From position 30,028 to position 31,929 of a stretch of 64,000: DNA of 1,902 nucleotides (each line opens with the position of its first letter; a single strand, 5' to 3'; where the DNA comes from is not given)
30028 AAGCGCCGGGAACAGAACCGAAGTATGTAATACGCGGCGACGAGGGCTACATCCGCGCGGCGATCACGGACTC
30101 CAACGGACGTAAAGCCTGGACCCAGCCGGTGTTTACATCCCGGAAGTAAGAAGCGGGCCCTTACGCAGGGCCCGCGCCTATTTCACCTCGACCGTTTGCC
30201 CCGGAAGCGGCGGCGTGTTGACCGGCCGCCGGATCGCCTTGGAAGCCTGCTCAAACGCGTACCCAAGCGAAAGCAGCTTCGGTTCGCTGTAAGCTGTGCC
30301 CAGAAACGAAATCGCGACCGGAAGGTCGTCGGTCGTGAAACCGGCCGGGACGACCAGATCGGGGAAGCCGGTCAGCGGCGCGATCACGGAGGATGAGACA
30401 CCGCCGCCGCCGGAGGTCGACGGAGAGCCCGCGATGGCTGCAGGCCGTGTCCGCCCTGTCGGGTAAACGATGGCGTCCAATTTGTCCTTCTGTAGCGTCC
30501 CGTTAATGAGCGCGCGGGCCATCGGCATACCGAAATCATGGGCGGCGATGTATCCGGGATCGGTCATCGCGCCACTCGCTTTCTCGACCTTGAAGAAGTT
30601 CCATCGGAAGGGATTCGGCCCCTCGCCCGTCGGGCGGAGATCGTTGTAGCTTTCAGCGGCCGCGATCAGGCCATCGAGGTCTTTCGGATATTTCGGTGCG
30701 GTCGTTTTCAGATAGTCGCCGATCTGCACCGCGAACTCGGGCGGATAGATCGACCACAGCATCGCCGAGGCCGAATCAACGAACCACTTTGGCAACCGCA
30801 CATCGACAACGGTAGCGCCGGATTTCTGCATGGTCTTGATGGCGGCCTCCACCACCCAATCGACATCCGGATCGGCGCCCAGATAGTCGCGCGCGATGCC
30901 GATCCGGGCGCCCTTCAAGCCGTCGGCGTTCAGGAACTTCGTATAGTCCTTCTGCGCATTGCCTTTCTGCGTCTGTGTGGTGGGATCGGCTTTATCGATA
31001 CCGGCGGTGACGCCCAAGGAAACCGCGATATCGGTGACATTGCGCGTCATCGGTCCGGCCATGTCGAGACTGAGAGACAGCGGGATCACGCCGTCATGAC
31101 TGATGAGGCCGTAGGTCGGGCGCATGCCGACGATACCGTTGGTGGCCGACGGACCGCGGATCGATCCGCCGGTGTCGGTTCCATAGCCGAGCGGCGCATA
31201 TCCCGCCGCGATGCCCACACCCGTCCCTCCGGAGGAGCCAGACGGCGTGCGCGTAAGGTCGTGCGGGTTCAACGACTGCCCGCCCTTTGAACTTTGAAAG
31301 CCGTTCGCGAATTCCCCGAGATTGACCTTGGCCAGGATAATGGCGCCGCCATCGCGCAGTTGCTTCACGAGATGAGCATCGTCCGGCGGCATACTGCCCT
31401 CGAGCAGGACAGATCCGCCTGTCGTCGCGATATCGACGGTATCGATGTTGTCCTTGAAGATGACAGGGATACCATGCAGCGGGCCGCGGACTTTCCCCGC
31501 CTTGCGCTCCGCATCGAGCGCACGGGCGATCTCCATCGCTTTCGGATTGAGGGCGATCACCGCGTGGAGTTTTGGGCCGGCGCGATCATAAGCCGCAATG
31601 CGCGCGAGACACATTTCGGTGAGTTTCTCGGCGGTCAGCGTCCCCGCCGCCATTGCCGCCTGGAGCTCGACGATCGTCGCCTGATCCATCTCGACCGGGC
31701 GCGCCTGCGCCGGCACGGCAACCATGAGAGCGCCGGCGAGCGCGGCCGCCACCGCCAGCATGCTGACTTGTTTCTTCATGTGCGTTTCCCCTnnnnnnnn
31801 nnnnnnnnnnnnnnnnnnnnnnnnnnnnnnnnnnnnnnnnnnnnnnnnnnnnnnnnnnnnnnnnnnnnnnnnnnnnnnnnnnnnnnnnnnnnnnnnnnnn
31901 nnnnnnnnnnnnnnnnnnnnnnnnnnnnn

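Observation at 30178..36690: Four tandem, co-directional, signal-peptide-bearing amidase-signature paralogs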

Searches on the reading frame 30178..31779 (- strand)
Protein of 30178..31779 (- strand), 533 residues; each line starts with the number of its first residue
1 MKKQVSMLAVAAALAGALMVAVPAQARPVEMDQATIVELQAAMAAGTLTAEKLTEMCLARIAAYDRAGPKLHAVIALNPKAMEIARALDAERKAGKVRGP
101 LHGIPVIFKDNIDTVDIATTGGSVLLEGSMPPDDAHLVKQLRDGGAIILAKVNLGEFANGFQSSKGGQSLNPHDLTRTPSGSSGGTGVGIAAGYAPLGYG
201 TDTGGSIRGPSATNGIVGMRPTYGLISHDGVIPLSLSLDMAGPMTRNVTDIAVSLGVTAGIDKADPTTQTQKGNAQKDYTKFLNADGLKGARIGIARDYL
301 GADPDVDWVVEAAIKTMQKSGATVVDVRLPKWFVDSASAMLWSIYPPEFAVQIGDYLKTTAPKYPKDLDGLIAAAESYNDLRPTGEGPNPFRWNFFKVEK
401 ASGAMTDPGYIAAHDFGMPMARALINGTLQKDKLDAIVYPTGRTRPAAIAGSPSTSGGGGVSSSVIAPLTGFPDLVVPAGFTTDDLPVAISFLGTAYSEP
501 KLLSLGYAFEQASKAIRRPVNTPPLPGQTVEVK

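Call 4: search_protein_families(library=ncbifam, proteins=[window:30178-31779:-])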
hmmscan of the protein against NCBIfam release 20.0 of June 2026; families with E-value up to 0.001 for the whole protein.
window:30178-31779:- (533 aa): 26 families (the best 25 are shown)
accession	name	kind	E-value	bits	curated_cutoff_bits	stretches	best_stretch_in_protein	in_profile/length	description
NF006006.0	PRK08137.1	equivalog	1.2e-139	466.6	534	1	5-520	5-518/529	amidase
NF005300.0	PRK06828.1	subfamily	1.8e-118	396.1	494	1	33-519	12-488/491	amidase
NF005219.0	PRK06707.1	equivalog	7.1e-87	292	498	2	30-374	67-415/536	amidase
NF005688.0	PRK07488.1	equivalog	8.7e-79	265.6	532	1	29-519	6-472/474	indoleacetamide hydrolase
TIGR00132.1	gatA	equivalog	3.2e-71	240.5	481.1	1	42-512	4-463/466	Asp-tRNA(Asn)/Glu-tRNA(Gln) amidotransferase subunit GatA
NF006631.0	PRK09201.1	equivalog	2.9e-61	207.6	461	1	30-373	3-340/466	AtzE family amidohydrolase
NF005686.0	PRK07486.1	subfamily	7.3e-60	203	465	2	33-328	8-309/486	amidase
NF005565.0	PRK07235.1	subfamily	2.2e-59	201.4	545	2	94-333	81-322/506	amidase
TIGR02715.1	amido_AtzE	subfamily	4.1e-56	190.8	425.75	1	36-365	2-325/452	AtzE family amidohydrolase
NF008874.0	PRK11910.1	equivalog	8.7e-55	186.3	680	2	33-326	164-444/615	amidase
NF004815.0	PRK06169.1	equivalog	6e-54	183.3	506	1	29-330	5-304/471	amidase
NF004816.0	PRK06170.1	equivalog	9.3e-52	176.3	503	1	30-336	8-314/493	amidase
NF005687.0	PRK07487.1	subfamily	1.1e-50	172.9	428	1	35-332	9-302/468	amidase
NF005460.0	PRK07056.1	subfamily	1.1e-50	172.9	447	1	32-331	6-296/457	amidase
NF006043.0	PRK08186.1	subfamily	3.1e-50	171.2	487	1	32-340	5-303/600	allophanate hydrolase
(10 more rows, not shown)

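Call 6: search_protein_families(library=pfam, proteins=[window:30178-31779:-])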
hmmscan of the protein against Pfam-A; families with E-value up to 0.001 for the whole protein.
window:30178-31779:- (533 aa): 1 family
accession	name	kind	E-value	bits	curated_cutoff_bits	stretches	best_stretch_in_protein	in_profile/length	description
PF01425.27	Amidase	-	1.1e-92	311.9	27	1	53-503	2-445/445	Amidase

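Call 17: find_related_loci(query=A1, collection=genome_contigs, flank=10000)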
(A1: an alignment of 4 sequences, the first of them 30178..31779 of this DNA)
Query A1 (533 aa) in genome_contigs; peptide patterns used: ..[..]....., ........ (x = any residue, [..] = any of these).
597 stretches matched a pattern (row limit reached: there are more); 482 encode a relative of the query (tblastn E <= 1e-3); the best 80 are kept; 76 distinct loci.
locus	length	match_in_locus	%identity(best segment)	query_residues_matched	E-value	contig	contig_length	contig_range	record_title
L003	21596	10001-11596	88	1-533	0e+0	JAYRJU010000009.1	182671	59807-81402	MAG: Rhodospirillaceae bacterium isolate SZ_szas3bin.26 NODE_110_length_182671_cov_6.10677, whole genome shotgun sequenc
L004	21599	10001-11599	89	1-533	0e+0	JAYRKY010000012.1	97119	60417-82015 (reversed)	MAG: Rhodospirillaceae bacterium isolate XM2_XAASGE1bin.27 NODE_280_length_97119_cov_2.146796, whole genome shotgun sequ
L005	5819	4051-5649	88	1-533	0e+0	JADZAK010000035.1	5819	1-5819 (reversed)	MAG: Rhodospirillaceae bacterium isolate SJ625 c_000000170734, whole genome shotgun sequence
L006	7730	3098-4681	90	1-532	0e+0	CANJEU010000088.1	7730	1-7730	MAG: Candidatus Marinimicrobia bacterium isolate RH-23may17-1018 genome assembly, contig: RH-23may17-C78604, whole genom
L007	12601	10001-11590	69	1-532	0e+0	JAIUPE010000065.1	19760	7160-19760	MAG: Proteobacteria bacterium isolate RHODO3 3300009517-bin.46~Ga0102832_1001356, whole genome shotgun sequence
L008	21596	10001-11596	89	1-533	0e+0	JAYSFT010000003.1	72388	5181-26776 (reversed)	MAG: Rhodospirillaceae bacterium isolate ZZ2_ZZA25_bin.35 NODE_391_length_72388_cov_9.125199, whole genome shotgun seque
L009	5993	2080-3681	69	1-533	0e+0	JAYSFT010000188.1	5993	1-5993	MAG: Rhodospirillaceae bacterium isolate ZZ2_ZZA25_bin.35 NODE_5309_length_5993_cov_8.520714, whole genome shotgun seque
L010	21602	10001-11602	69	1-533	0e+0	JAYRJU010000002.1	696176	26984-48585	MAG: Rhodospirillaceae bacterium isolate SZ_szas3bin.26 NODE_11_length_696176_cov_6.62803, whole genome shotgun sequence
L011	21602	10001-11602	70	1-533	0e+0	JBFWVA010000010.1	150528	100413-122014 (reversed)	MAG: Rhodospirillaceae bacterium isolate CA_2019_TPBF_83 NODE_1021_length_150528_cov_10.034581_TPBF, whole genome shotgu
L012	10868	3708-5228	71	27-532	0e+0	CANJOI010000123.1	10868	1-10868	MAG: Candidatus Marinimicrobia bacterium isolate RH-23may17-709 genome assembly, contig: RH-23may17-C48310, whole genome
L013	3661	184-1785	67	1-533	0e+0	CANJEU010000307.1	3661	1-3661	MAG: Candidatus Marinimicrobia bacterium isolate RH-23may17-1018 genome assembly, contig: RH-23may17-C233617, whole geno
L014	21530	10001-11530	69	24-532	0e+0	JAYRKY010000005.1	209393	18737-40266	MAG: Rhodospirillaceae bacterium isolate XM2_XAASGE1bin.27 NODE_84_length_209393_cov_2.334971, whole genome shotgun sequ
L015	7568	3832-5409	69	7-533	0e+0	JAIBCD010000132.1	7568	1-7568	MAG: Rhodospirillaceae bacterium isolate SSF9 NODE_210507_length_7568_cov_7.054294, whole genome shotgun sequence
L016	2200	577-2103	71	25-532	0e+0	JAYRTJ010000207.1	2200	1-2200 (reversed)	MAG: Rhodospirillaceae bacterium isolate NJ_NJASGE1bin.36 NODE_25272_length_2200_cov_5.136035, whole genome shotgun sequ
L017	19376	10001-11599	68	1-532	0e+0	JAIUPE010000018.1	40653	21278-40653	MAG: Proteobacteria bacterium isolate RHODO3 3300009517-bin.46~Ga0102832_1000698, whole genome shotgun sequence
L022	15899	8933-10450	62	29-533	0e+0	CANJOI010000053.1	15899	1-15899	MAG: Candidatus Marinimicrobia bacterium isolate RH-23may17-709 genome assembly, contig: RH-23may17-C27707, whole genome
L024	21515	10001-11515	60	29-533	0e+0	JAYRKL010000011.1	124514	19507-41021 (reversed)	MAG: Rhodospirillaceae bacterium isolate XM2_XAASGE1bin.15 NODE_204_length_124514_cov_6.546174, whole genome shotgun seq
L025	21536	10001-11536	60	24-530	0e+0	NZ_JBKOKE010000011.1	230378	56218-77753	Horticoccus sp. 23ND18S-11 23ND18S-11_11, whole genome shotgun sequence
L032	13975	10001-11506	56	29-531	6e-164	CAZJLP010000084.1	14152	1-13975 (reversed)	MAG TPA_asm: uncultured Opitutaceae bacterium isolate binchicken_co174_45 genome assembly, contig: NODE_599_length_14152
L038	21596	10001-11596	52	10-526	1e-158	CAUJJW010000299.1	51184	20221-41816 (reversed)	MAG: Verrucomicrobiota bacterium isolate KLAP45 genome assembly, contig: KLAP45_357399, whole genome shotgun sequence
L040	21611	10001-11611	50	13-532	7e-157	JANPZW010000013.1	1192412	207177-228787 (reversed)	MAG: Cellvibrionaceae bacterium isolate 26_gen_w_cov.11 c550, whole genome shotgun sequence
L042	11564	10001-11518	52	24-525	7e-155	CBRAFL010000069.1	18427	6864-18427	MAG TPA_asm: uncultured bacterium isolate SRR11839386_binner123_Refined_37 genome assembly, contig: ERZ27397408.946, who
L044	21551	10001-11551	52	29-533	4e-154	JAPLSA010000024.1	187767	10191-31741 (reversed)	MAG: Gammaproteobacteria bacterium isolate LacPavin_0920_WC70_MAG_68_44 LacPavin_0920_WC70_scaffold_1519032, whole genom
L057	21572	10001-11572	50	21-530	5e-143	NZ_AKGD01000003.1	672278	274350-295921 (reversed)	Hydrocarboniphaga effusa AP103 245_3, whole genome shotgun sequence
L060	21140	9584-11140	51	29-530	2e-141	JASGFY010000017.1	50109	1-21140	MAG: Solimonas sp. isolate 5H144 JMF-2111-06-0005.hyb.bin.144_16, whole genome shotgun sequence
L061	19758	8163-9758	54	4-530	5e-173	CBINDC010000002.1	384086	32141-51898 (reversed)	MAG TPA_asm: uncultured Nibricoccus sp. isolate SRR16817057_binner13_Refined_26 genome assembly, contig: ERZ27394128.5,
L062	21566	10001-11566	48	14-531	5e-140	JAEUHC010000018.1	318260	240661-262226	MAG: Opitutaceae bacterium isolate new MAG-7 k141_1610277, whole genome shotgun sequence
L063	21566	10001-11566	48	14-531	4e-140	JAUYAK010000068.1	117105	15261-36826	MAG: Opitutaceae bacterium isolate C18_metabat.bin.8 C18_k141_483196, whole genome shotgun sequence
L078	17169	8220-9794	53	14-526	1e-164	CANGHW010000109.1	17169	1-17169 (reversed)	MAG: Opitutae bacterium isolate Jr-28jun17-119 genome assembly, contig: Jr-28jun17-C4745, whole genome shotgun sequence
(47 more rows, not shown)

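Call 31: search_protein_families(library=pfam, proteins=[L025:6977-9838:+, L078:4765-7641:+, L061:2132-4888:+, L062:7170-9923:+, L024:5099-8080:+, L044:16512-19535:-, L040:15966-18575:+, L040:5546-7897:-, L038:13453-15624:+, L057:2427-4598:+], max_evalue=0.00001)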
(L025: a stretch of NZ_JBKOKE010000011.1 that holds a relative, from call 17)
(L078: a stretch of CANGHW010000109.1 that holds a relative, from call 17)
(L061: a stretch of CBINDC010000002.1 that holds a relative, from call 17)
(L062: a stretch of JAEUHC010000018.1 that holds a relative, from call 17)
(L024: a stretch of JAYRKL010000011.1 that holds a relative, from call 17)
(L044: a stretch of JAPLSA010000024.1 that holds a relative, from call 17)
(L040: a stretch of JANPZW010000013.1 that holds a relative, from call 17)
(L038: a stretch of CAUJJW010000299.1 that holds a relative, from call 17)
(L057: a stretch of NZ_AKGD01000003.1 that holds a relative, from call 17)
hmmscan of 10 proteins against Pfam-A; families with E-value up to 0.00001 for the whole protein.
L025:6977-9838:+ (953 aa): 1 family
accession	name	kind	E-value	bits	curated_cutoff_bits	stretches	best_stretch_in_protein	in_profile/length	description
PF07715.20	Plug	-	8.5e-06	26.7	23.9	0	79-175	2-106/107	TonB-dependent Receptor Plug Domain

L078:4765-7641:+ (958 aa): 1 family
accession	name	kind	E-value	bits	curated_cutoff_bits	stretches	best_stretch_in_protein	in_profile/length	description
PF07715.20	Plug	-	6.4e-07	30.3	23.9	1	77-173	2-106/107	TonB-dependent Receptor Plug Domain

L061:2132-4888:+ (918 aa): 1 family
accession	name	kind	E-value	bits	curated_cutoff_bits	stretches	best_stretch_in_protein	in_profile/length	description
PF07715.20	Plug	-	1.1e-07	32.8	23.9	1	83-176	5-106/107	TonB-dependent Receptor Plug Domain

L062:7170-9923:+ (917 aa): 1 family
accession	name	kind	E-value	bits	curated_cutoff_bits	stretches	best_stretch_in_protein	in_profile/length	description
PF07715.20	Plug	-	5.2e-08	33.8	23.9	1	78-174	2-106/107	TonB-dependent Receptor Plug Domain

L024:5099-8080:+ (993 aa): 2 families
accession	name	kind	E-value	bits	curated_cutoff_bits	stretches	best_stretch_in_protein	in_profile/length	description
PF00593.30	TonB_dep_Rec_b-barrel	-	1.2e-26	95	27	1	632-950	174-435/436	TonB dependent receptor-like, beta-barrel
PF07715.20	Plug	-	1.3e-18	67.9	23.9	1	101-215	4-107/107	TonB-dependent Receptor Plug Domain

L044:16512-19535:- (1007 aa): 0 families

L040:15966-18575:+ (869 aa): 3 families
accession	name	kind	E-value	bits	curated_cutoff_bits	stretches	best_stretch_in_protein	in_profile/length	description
PF01433.26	Peptidase_M1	-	1.2e-57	195.5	27.7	1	262-473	5-218/218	Peptidase family M1 domain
PF11838.14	ERAP1_C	-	1.8e-17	64.2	38.2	1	550-855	1-312/318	ERAP1-like C-terminal domain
PF17900.6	Peptidase_M1_N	-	5.6e-17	62.9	25.8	1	52-221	4-186/186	Peptidase M1 N-terminal domain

L040:5546-7897:- (783 aa): 3 families
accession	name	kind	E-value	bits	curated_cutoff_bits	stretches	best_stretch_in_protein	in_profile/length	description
PF13603.12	tRNA-synt_1_2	-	3.4e-76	255.3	25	1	296-481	1-184/185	Leucyl-tRNA synthetase, editing domain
PF00133.28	tRNA-synt_1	-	1.2e-54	186.1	22.7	3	90-300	3-226/414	tRNA synthetases class I (I, L, M and V)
PF09334.17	tRNA-synt_1g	-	7.5e-32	111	20.1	1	115-254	6-142/391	tRNA synthetases class I (M)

L038:13453-15624:+ (723 aa): 0 families

L057:2427-4598:+ (723 aa): 1 family
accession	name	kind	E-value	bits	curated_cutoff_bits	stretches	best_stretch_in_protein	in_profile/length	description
PF01618.21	MotA_ExbB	-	3.2e-28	98.5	22.9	1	596-705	16-125/127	MotA/TolQ/ExbB proton channel family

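Call 33: search_protein_families(library=ncbifam, proteins=[L024:5099-8080:+, L025:6977-9838:+], max_evalue=0.00001)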
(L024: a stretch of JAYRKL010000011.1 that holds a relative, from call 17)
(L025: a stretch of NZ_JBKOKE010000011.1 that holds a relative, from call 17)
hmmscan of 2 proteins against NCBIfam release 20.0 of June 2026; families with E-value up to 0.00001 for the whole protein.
L024:5099-8080:+ (993 aa): 19 families
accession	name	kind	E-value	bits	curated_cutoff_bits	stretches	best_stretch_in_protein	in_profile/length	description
TIGR01786.1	TonB-hemlactrns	subfamily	1.6e-22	79.7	323.75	2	660-954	437-684/719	TonB-dependent hemoglobin/transferrin/lactoferrin family receptor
NF007926.1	PRK10641.1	equivalog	5.4e-22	78.1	836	1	77-239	20-172/617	TonB-dependent vitamin B12 receptor BtuB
TIGR01785.1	TonB-hemin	subfamily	2.1e-21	76.1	316.85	2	86-218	2-126/677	TonB-dependent heme/hemoglobin receptor family protein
NF010010.0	PRK13483.1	equivalog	7.1e-20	70.5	927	1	60-238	8-180/660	ligand-gated channel protein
TIGR01779.1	TonB-B12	equivalog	2.6e-19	69.2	599.7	1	69-250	14-182/614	TonB-dependent vitamin B12 receptor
NF007478.2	PRK10064.1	equivalog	2.6e-15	55.7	745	1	83-236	28-173/663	catecholate siderophore receptor CirA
NF010011.0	PRK13484.1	equivalog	1.9e-13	49.6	1197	1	73-222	18-160/682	IreA family TonB-dependent siderophore receptor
NF010048.1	PRK13524.1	subfamily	1.7e-12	46.6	493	1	73-231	28-186/744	FepA family TonB-dependent siderophore receptor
NF010051.0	PRK13528.1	subfamily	3.4e-12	45.4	583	1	105-232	52-183/727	FepA family TonB-dependent siderophore receptor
NF010038.0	PRK13513.1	equivalog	4.5e-12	45.3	942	1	76-243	26-187/659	ligand-gated channel protein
TIGR01783.1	TonB-siderophor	subfamily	9.2e-11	41.1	223.5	1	106-219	6-106/649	TonB-dependent siderophore receptor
NF053590.1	TonB_dep_TOL0244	equivalog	7.6e-10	38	645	1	101-257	27-172/604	TOL_0244 family TonB-dependent receptor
TIGR01782.1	TonB-Xanth-Caul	subfamily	1.9e-09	36.4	310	0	668-839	592-744/868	TonB-dependent receptor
NF010012.0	PRK13486.1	equivalog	7.8e-09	34.4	924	1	89-236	29-173/696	TonB-dependent receptor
NF050067.1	TonBEntbctnRecCfrA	equivalog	8.6e-09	34.2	1200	1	80-223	21-160/698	TonB-dependent ferric enterobactin receptor CfrA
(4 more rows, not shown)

L025:6977-9838:+ (953 aa): 6 families
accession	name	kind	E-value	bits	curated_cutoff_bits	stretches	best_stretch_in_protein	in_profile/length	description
NF010650.0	PRK14049.1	equivalog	9.4e-10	37.3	904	1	13-220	14-219/729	ferrioxamine B receptor precursor protein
NF047944.1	FoxamRcptFoxA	equivalog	3e-09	35.8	1300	1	49-277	30-251/697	ferrioxamine B receptor FoxA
NF007465.0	PRK10044.1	equivalog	5.1e-08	31.6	803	1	19-198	17-203/726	ferrichrome porin FhuA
NF010038.0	PRK13513.1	equivalog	1.9e-06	26.7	942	0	66-262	36-243/659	ligand-gated channel protein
TIGR01785.1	TonB-hemin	subfamily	2.3e-06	26.3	316.85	0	78-184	14-131/677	TonB-dependent heme/hemoglobin receptor family protein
NF010651.0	PRK14050.1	equivalog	5.5e-06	24.8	884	0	31-193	27-197/730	TonB-dependent siderophore receptor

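Call 41: search_protein_families(library=pfam, alignment_id=A2, max_evalue=0.00001)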
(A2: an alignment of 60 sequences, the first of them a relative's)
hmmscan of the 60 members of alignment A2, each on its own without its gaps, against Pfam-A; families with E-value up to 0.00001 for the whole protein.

A. member 1, L025:3426-4148:- (240 aa): 1 family
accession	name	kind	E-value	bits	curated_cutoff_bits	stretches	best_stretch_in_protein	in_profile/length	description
PF02075.23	RuvC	-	1.2e-28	100.3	22.2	1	86-234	1-148/148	Crossover junction endodeoxyribonuclease RuvC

B. families by the number of members that match (of 60 scanned): 48 families (the first 25 are shown)
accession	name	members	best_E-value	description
PF01425.27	Amidase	5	4.4e-98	Amidase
PF00710.25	Asparaginase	2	1.9e-44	Asparaginase, N-terminal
PF02463.25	SMC_N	2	8.2e-15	RecF/RecN/SMC N terminal domain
PF00174.25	Oxidored_molyb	1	2.7e-58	Oxidoreductase molybdopterin binding domain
PF04338.18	DUF481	1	5.5e-52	Protein of unknown function, DUF481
PF07586.16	HXXSHH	1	8.9e-48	Protein of unknown function (DUF1552)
PF13091.12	PLDc_2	1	1.7e-41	PLD-like domain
PF02633.19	Creatininase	1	1.3e-38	Creatinine amidohydrolase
PF01925.25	TauE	1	9.8e-33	Sulfite exporter TauE/SafE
PF13175.12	AAA_15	1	1.4e-32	AAA ATPase domain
PF00534.26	Glycos_transf_1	1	2e-31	Glycosyl transferases group 1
PF02075.23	RuvC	1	1.2e-28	Crossover junction endodeoxyribonuclease RuvC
PF13692.12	Glyco_trans_1_4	1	2.1e-28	Glycosyl transferases group 1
PF17763.6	Asparaginase_C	1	2.8e-27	Glutaminase/Asparaginase C-terminal domain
PF03640.20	Lipoprotein_15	1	1.3e-26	Secreted repeat of unknown function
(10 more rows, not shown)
